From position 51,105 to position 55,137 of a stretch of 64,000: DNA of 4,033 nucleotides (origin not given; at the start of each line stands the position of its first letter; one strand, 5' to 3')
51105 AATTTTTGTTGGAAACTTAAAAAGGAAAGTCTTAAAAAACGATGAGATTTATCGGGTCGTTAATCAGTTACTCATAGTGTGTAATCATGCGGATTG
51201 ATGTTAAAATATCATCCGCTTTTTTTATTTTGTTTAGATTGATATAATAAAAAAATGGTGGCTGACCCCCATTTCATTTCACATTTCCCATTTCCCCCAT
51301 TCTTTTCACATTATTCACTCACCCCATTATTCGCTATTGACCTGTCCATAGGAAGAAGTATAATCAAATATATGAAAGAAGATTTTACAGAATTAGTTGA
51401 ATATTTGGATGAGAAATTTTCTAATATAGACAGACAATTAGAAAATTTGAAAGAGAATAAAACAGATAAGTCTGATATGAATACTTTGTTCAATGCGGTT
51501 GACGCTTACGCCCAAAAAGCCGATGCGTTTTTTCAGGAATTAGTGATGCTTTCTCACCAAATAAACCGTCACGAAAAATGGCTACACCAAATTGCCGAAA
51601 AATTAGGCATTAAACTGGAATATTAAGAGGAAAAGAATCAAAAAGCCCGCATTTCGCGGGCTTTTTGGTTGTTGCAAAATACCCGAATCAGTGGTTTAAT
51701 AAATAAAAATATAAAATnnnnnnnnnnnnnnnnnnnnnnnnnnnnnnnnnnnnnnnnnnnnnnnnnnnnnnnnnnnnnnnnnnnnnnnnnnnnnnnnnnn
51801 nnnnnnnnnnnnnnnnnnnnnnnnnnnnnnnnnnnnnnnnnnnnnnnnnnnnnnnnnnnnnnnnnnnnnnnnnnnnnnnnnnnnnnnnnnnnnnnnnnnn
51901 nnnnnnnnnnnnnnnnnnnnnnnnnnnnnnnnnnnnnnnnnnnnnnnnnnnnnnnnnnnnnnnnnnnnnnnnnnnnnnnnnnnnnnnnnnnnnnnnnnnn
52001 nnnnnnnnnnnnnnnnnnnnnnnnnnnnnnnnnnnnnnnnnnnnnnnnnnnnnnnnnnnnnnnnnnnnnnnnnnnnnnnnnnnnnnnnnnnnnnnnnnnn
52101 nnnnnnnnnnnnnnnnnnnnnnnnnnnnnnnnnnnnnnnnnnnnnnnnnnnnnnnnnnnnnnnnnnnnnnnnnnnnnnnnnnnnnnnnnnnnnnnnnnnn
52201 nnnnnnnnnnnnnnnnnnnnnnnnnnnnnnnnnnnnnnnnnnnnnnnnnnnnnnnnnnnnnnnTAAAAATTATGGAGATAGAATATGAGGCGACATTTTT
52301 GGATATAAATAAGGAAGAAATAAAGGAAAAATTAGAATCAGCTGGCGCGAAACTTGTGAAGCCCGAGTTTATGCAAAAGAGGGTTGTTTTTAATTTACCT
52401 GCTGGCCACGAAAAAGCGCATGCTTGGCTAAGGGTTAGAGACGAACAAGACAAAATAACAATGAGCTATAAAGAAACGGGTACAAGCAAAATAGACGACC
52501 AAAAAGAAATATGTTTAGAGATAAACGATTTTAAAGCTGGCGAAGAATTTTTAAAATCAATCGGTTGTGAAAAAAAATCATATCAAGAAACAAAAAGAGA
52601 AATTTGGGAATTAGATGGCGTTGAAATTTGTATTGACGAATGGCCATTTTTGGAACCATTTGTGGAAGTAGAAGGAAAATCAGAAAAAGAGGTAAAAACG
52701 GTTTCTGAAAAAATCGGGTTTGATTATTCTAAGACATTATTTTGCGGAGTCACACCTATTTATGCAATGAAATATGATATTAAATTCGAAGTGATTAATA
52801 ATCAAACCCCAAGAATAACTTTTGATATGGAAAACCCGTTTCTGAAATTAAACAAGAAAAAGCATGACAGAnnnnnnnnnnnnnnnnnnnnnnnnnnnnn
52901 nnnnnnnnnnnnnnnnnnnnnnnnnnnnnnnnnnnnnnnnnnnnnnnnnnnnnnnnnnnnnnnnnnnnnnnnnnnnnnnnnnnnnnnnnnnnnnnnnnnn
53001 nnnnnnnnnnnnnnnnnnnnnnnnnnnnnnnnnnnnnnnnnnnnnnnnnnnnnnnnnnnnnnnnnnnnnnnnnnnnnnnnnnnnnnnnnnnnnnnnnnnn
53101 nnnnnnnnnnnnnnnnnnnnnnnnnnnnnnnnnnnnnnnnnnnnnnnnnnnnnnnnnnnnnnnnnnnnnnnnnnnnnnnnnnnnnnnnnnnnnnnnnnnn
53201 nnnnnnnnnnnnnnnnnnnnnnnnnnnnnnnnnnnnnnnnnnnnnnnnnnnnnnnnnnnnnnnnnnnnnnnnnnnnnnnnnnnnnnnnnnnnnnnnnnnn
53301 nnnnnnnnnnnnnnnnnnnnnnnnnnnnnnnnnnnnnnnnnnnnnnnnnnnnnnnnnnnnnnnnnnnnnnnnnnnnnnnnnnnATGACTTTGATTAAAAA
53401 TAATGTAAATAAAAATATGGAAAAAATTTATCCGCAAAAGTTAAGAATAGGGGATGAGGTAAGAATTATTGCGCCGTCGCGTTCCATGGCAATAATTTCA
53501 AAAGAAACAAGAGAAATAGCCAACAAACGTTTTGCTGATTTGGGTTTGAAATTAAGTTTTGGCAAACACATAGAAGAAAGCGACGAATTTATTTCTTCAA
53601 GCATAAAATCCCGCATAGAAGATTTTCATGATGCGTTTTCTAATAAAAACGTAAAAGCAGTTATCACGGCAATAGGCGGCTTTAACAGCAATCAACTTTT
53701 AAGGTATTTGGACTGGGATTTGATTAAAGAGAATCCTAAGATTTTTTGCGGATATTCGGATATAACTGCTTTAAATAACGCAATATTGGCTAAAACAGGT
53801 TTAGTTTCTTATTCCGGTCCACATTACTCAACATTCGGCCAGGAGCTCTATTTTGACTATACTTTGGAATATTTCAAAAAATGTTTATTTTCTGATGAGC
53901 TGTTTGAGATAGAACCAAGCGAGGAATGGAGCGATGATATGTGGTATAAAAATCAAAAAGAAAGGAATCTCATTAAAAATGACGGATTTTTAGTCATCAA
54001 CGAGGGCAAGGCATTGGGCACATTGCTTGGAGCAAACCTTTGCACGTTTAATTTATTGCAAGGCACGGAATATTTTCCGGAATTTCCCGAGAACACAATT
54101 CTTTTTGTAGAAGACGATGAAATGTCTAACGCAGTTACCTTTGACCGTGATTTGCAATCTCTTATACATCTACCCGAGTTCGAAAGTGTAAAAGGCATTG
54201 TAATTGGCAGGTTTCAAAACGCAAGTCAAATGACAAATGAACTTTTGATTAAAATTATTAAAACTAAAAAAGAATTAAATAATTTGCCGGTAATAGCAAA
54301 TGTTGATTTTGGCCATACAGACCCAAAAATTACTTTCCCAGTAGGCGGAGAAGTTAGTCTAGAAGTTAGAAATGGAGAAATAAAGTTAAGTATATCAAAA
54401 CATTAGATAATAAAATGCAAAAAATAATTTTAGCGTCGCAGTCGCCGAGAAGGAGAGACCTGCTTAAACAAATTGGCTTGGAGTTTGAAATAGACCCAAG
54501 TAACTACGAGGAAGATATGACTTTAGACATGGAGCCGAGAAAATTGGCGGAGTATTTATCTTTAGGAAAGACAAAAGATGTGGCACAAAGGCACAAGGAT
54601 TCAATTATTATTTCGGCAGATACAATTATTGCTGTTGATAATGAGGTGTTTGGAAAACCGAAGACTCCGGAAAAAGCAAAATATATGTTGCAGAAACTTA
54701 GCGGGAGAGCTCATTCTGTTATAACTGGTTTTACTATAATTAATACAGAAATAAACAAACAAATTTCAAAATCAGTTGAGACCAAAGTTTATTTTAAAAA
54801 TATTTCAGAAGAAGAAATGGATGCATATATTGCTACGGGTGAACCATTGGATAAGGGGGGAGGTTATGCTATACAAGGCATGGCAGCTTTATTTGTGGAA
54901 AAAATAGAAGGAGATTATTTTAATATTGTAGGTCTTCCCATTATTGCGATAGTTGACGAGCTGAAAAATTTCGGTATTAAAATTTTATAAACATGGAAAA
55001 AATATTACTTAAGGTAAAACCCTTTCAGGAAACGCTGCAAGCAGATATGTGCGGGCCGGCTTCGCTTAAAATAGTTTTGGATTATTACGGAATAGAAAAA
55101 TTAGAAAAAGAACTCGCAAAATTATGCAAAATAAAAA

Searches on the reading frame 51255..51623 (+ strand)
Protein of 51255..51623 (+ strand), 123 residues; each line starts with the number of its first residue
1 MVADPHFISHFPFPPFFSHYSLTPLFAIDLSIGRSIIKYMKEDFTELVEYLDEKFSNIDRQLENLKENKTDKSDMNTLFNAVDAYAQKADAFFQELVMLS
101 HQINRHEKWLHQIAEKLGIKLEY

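Call 10: search_protein_families(library=pfam, proteins=[window:51255-51623:+], max_evalue=1)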
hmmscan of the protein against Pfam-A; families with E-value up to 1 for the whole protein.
window:51255-51623:+ (123 aa): 9 families
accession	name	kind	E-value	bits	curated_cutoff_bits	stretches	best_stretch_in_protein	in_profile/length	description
PF24330.1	DUF7499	-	0.049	13.9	27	1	39-116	83-159/193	Family of unknown function (DUF7499)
PF12896.12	ANAPC4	-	0.052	13.5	23.1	1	31-110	25-93/203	Anaphase-promoting complex, cyclosome, subunit 4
PF11656.13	DUF3811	-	0.056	14.3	23.5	1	46-91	16-61/88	YjbD family (DUF3811)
PF14712.11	Snapin_Pallidin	-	0.1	13.5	29.6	1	56-110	34-85/89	Snapin/Pallidin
PF18363.6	PI_PP_I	-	0.11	13.1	28.5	1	44-114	5-72/94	Phosphoinositide phosphatase insertion domain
PF03961.19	FapA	-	0.12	12.4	31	1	38-115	155-232/272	Flagellar Assembly Protein A beta solenoid domain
PF05531.17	NPV_P10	-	0.14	13.1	29.8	1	48-85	13-50/75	Nucleopolyhedrovirus P10 protein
PF02996.22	Prefoldin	-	0.18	12.2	23.2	1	39-74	70-105/120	Prefoldin subunit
PF16043.11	DUF4795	-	0.25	11.1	34.8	1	44-77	30-66/208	Domain of unknown function (DUF4795)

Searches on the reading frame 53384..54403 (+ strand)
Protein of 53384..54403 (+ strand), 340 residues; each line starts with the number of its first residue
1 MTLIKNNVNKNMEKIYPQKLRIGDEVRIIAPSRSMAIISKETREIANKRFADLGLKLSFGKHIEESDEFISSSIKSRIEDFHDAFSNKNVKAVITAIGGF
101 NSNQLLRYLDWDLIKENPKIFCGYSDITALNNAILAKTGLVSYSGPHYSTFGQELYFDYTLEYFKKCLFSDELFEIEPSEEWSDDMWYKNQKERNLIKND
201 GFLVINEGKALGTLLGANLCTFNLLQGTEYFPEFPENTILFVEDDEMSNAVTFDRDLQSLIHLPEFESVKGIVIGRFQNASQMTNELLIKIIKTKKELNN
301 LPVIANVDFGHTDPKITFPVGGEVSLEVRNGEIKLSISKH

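Call 80: search_protein_families(library=pfam, proteins=[window:53384-54403:+], max_evalue=0.0001)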
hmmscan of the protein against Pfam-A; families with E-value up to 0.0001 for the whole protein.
window:53384-54403:+ (340 aa): 2 families
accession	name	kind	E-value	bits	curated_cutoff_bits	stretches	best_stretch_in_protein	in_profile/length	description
PF02016.21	Peptidase_S66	-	2.3e-34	118.6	25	1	26-145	1-121/121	LD-carboxypeptidase N-terminal domain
PF17676.7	Peptidase_S66C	-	3.3e-27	95.9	23.7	1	212-326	2-120/120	LD-carboxypeptidase C-terminal domain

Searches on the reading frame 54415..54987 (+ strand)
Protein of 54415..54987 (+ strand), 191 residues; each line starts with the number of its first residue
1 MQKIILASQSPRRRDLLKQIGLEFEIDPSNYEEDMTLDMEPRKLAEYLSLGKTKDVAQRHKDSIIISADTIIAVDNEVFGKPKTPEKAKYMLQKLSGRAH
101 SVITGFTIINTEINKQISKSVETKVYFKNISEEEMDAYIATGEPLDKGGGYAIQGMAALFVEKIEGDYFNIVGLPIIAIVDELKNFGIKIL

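Call 80: search_protein_families(library=pfam, proteins=[window:54415-54987:+], max_evalue=0.0001)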
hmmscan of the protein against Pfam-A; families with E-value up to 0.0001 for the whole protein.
window:54415-54987:+ (191 aa): 1 family
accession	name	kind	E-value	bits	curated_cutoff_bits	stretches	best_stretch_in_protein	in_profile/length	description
PF02545.19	Maf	-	5.9e-62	209.1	27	1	3-186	1-187/187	Maf-like protein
